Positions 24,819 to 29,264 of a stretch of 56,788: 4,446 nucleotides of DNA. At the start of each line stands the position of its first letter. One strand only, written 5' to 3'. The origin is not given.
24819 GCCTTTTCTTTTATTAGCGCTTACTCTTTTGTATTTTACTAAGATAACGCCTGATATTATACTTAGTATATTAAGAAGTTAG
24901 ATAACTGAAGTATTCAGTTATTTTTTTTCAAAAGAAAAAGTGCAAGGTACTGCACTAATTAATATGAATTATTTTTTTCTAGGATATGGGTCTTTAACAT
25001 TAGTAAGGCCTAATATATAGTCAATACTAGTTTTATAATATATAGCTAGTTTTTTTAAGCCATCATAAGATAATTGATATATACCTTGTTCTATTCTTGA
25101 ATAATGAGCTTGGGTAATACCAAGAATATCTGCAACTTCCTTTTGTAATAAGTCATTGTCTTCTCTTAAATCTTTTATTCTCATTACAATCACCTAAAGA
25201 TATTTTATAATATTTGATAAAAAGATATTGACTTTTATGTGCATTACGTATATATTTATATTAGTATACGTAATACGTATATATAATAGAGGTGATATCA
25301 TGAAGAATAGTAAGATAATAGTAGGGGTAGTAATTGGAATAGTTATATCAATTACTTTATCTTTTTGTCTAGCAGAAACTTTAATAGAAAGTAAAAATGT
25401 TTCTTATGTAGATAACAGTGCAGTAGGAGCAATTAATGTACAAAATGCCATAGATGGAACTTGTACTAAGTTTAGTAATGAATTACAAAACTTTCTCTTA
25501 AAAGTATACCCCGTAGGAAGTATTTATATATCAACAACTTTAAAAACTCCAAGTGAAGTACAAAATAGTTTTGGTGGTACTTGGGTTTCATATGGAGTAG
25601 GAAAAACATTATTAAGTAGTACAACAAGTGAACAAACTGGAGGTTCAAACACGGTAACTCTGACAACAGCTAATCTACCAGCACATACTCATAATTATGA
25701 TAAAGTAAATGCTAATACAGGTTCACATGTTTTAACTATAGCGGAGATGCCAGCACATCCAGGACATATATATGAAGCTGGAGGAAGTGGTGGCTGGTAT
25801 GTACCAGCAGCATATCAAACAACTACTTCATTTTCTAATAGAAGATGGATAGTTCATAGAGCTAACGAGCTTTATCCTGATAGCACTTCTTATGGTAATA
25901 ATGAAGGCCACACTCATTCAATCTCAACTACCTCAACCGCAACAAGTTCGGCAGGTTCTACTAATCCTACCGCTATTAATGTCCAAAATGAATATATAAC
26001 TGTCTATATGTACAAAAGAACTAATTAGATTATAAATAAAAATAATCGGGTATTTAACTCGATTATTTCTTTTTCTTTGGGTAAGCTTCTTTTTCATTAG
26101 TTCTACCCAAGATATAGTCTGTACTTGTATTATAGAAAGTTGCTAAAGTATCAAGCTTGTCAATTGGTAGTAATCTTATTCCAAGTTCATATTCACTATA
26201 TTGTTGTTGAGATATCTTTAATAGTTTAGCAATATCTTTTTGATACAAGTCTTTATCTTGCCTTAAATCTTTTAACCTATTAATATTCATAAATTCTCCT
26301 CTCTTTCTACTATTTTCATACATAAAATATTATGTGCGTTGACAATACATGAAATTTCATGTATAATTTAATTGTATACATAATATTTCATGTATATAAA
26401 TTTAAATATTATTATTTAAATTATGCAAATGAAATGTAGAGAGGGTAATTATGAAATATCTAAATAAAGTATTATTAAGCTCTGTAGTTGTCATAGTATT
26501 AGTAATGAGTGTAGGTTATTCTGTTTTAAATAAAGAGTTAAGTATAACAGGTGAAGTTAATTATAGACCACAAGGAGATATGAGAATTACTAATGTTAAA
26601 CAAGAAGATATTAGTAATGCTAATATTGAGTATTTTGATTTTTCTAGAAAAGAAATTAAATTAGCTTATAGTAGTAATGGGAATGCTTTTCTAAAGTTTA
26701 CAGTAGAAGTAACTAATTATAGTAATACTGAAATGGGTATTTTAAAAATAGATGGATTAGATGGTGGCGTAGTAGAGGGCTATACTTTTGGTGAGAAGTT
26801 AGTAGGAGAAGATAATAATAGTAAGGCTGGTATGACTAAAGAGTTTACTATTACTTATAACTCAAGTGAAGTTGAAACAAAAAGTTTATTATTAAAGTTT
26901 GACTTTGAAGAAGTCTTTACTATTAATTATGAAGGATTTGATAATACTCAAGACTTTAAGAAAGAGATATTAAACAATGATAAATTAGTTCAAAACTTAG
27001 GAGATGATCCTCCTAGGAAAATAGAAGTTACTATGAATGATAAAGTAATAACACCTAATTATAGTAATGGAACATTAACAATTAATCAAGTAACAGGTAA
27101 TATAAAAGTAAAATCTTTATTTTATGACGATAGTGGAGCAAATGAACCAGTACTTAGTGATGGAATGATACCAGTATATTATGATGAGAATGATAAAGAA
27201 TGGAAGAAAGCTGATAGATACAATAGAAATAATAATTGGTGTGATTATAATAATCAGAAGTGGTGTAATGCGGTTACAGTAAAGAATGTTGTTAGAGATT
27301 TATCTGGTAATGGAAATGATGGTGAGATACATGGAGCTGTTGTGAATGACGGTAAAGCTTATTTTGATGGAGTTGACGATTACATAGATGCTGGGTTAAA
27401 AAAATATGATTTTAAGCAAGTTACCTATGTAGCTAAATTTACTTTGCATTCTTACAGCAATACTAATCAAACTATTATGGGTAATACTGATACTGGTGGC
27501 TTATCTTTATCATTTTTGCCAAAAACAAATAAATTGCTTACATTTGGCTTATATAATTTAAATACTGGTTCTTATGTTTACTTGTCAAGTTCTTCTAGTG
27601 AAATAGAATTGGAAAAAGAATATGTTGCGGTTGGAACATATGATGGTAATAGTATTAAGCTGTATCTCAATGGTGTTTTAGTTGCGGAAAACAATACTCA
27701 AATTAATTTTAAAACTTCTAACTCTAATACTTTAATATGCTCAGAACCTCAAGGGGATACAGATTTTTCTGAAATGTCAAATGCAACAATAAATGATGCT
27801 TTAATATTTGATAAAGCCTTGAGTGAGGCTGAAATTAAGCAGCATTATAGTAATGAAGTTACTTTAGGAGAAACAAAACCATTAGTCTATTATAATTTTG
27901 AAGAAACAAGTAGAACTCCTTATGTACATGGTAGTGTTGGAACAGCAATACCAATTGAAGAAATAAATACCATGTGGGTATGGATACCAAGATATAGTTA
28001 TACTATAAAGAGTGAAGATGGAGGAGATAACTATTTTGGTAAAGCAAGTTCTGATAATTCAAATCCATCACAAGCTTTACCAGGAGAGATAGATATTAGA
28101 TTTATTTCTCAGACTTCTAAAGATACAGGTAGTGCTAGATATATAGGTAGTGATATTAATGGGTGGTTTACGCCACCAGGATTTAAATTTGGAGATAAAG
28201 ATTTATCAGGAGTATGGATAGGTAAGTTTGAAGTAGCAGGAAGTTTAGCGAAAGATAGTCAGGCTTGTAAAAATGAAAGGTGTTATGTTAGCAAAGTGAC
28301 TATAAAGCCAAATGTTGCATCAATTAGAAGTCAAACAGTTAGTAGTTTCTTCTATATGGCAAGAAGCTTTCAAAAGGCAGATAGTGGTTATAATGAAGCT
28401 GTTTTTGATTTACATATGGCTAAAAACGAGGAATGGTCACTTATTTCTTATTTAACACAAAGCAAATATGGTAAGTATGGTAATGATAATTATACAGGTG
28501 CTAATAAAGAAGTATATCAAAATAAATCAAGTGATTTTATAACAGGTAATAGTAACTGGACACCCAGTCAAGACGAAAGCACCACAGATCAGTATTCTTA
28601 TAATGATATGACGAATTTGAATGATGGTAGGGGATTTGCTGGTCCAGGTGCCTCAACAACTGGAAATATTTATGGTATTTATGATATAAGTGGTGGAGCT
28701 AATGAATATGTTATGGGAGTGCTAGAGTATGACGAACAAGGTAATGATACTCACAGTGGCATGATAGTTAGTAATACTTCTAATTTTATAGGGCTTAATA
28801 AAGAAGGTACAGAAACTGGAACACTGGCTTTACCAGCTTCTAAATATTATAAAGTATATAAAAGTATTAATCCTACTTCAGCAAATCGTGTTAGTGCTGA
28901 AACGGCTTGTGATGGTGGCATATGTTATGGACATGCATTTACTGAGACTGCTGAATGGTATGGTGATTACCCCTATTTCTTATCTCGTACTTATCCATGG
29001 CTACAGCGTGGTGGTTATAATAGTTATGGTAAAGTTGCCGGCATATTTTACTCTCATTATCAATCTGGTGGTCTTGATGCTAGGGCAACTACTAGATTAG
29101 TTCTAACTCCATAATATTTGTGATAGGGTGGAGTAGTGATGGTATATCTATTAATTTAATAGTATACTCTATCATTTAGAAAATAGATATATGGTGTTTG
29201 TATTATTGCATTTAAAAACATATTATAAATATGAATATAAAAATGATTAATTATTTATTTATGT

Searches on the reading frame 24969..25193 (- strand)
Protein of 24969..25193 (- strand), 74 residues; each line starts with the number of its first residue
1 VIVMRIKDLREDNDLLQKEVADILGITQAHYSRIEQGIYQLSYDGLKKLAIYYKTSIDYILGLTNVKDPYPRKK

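Call 4: search_protein_families(library=pfam, proteins=[window:24969-25193:-], max_evalue=0.01)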
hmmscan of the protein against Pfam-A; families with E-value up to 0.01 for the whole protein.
window:24969-25193:- (74 aa): 4 families
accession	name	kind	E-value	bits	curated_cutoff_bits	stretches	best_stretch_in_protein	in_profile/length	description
PF01381.28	HTH_3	-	4.7e-13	49.4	23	1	6-60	1-55/55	Helix-turn-helix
PF13560.12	HTH_31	-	2.3e-07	31.4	27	1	5-56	5-57/64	Helix-turn-helix domain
PF12844.13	HTH_19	-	4.9e-07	30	30.2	1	5-65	3-63/64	Helix-turn-helix domain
PF13744.12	HTH_37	-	0.00012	22.2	27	1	3-37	20-54/80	Helix-turn-helix domain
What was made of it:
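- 24969..25193 (-): Divergent XRE/HTH_3 regulator gene of copy 2 (74 aa). Call 4 (HTH_3, E 4.7e-13)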

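Call 56: search_protein_families(library=padloc, proteins=[window:24969-25193:-], max_evalue=0.001)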
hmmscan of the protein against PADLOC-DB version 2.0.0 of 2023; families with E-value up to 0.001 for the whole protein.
window:24969-25193:- (74 aa): 4 families
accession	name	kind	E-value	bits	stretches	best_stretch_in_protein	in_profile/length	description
PDLC02926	HTH_VI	-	1.9e-08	32.4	1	1-62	1-62/92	-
PDLC04142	capH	-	1.6e-07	30.3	1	5-64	10-69/103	capH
PDLC03665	Control_protein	-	4.9e-05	21.5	1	5-53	12-61/77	control protein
PDLC03947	RmrA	-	0.00013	18.9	1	3-61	13-71/383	-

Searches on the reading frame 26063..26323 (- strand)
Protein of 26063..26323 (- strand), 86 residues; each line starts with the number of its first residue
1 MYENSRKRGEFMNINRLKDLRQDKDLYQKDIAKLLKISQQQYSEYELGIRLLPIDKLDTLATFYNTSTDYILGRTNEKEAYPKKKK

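Call 4: search_protein_families(library=pfam, proteins=[window:26063-26323:-], max_evalue=0.01)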
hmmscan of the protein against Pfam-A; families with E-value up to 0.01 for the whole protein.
window:26063-26323:- (86 aa): 4 families
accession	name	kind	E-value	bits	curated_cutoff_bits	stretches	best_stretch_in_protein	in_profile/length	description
PF01381.28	HTH_3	-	2.9e-11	43.7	23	1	17-71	1-55/55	Helix-turn-helix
PF12844.13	HTH_19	-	3.8e-09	36.8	30.2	1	15-76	2-63/64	Helix-turn-helix domain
PF13560.12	HTH_31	-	1.3e-07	32.3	27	1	16-68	5-58/64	Helix-turn-helix domain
PF13744.12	HTH_37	-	0.0087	16.3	27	1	15-57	21-64/80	Helix-turn-helix domain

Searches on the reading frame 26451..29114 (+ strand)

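Call 4: search_protein_families(library=pfam, proteins=[window:26451-29114:+], max_evalue=0.01)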
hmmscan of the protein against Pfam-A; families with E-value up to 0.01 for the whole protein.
window:26451-29114:+ (887 aa): 1 family
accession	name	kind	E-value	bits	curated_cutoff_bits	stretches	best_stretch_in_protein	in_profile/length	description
PF13385.13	Laminin_G_3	-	1.5e-14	54.8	27.6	1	306-463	1-151/151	Concanavalin A-like lectin/glucanases superfamily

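Call 54: search_protein_families(library=ncbifam, proteins=[window:26451-29114:+], max_evalue=0.01)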
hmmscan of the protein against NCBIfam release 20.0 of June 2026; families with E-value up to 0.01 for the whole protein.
window:26451-29114:+ (887 aa): 0 families

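Call 55: search_protein_families(library=phrogs, proteins=[window:26451-29114:+], max_evalue=0.001)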
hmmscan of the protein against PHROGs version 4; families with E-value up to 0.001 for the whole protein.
window:26451-29114:+ (887 aa): 0 families

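Call 56: search_protein_families(library=padloc, proteins=[window:26451-29114:+], max_evalue=0.001)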
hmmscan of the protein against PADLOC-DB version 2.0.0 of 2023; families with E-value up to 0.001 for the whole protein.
window:26451-29114:+ (887 aa): 0 families
